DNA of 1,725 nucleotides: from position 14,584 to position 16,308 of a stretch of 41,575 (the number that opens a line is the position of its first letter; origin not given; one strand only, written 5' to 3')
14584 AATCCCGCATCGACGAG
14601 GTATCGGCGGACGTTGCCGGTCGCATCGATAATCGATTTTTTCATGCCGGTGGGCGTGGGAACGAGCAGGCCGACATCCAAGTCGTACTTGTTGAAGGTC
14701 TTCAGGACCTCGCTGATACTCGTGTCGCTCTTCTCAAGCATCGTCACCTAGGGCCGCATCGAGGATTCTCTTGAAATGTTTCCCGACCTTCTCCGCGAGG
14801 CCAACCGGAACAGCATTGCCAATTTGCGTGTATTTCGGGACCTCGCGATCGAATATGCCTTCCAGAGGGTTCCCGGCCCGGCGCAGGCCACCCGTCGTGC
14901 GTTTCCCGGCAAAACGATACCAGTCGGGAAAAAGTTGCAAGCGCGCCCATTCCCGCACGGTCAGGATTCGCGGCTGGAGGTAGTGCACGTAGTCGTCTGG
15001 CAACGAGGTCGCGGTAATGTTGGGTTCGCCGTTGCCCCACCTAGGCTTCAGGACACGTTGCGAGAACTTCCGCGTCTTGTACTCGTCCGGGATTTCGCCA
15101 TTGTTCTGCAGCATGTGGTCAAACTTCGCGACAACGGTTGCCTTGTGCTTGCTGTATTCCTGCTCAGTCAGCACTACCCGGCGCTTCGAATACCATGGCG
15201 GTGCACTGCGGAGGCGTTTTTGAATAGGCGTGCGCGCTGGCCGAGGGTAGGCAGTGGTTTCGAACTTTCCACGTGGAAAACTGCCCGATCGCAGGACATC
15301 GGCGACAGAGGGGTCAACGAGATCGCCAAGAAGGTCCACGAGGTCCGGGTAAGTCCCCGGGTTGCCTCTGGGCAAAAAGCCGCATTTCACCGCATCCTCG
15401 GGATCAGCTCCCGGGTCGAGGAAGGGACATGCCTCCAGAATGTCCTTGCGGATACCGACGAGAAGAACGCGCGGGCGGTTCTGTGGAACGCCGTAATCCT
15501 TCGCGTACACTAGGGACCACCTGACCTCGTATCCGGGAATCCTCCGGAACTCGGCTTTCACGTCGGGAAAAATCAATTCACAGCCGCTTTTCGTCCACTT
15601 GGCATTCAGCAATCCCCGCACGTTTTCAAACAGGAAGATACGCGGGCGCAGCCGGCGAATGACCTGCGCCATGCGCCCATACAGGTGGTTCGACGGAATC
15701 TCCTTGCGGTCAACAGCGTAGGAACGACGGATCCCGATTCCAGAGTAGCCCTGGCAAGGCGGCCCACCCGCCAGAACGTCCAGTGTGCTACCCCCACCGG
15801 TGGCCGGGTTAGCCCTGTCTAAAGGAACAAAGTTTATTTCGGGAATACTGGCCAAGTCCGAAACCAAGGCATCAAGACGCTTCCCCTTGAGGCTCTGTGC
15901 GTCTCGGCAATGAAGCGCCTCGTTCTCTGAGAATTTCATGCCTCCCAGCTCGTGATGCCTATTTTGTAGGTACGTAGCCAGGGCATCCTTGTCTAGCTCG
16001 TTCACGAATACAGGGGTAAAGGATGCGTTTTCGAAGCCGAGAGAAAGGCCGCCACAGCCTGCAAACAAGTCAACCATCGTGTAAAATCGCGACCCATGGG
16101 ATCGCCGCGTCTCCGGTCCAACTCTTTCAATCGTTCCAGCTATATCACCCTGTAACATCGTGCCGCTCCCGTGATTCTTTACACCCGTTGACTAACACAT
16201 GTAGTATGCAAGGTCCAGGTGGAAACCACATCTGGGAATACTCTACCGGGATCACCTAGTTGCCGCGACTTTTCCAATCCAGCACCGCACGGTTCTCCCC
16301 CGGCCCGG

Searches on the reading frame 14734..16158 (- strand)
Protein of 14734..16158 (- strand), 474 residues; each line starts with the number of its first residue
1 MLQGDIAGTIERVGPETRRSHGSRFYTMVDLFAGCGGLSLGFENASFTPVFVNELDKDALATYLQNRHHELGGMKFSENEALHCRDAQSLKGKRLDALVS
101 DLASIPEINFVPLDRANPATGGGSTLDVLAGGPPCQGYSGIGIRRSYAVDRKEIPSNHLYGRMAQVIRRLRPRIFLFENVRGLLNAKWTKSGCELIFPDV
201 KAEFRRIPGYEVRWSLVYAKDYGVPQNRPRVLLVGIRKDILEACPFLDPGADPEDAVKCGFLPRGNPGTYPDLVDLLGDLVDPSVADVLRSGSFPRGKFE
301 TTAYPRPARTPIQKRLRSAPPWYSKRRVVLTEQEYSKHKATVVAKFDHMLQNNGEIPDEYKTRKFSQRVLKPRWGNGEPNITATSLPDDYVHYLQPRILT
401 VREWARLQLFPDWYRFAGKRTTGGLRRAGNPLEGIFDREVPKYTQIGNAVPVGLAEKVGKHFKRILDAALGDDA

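Call 8: search_protein_families(library=pfam, proteins=[window:14734-16158:-], max_evalue=0.01)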
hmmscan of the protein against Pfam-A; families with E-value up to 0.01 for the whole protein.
window:14734-16158:- (474 aa): 1 family
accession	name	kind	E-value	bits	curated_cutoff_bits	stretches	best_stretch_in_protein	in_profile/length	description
PF00145.23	DNA_methylase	-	1.4e-53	182.8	22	2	126-463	62-323/324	C-5 cytosine-specific DNA methylase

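Call 9: search_protein_families(library=padloc, proteins=[window:14734-16158:-], max_evalue=0.01)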
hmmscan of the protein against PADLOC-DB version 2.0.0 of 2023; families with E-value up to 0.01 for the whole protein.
window:14734-16158:- (474 aa): 61 families (the best 25 are shown)
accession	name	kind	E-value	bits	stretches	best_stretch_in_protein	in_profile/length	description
PDLC03234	MTase_II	-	9.1e-68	227.2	1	26-467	5-367/375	Type II methyltransferase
PDLC03378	MTase_II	-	4.5e-65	218.2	1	26-468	3-332/344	Type II methyltransferase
PDLC03326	MTase_II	-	2.2e-54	183.2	2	124-438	73-366/412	Type II methyltransferase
PDLC00033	DruM2|DruM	-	1.3e-51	174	2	22-422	18-339/368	DNA cytosine methylase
PDLC03272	MTase_II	-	1.1e-50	171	1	22-469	71-393/407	Type II methyltransferase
PDLC00026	DruM2|DruM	-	1.1e-49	167.8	2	27-253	6-184/336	DNA cytosine methylase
PDLC02649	DrmMII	-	6.5e-44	148.5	3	124-245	114-228/422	DrmMII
PDLC03237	MTase_II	-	5.5e-43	145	2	26-242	794-974/1036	Type II methyltransferase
PDLC03307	MTase_II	-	4.7e-41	139.3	3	124-246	61-199/382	Type II methyltransferase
PDLC00027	DruM2|DruM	-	1.4e-35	121.4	3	126-243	72-178/361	DNA cytosine methylase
PDLC00031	DruM2|DruM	-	1.1e-34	118.2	3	126-241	72-176/361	DNA cytosine methylase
PDLC03232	MTase_II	-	5.7e-33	112.4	3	125-240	132-250/465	Type II methyltransferase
PDLC02648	DrmMII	-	1.6e-31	107.7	1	19-432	16-435/468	DrmMII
PDLC02650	DrmMII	-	9.6e-31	105.1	4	124-185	82-138/435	DrmMII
PDLC02656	DrmMII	-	2.3e-30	103.9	2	125-250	76-214/491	DrmMII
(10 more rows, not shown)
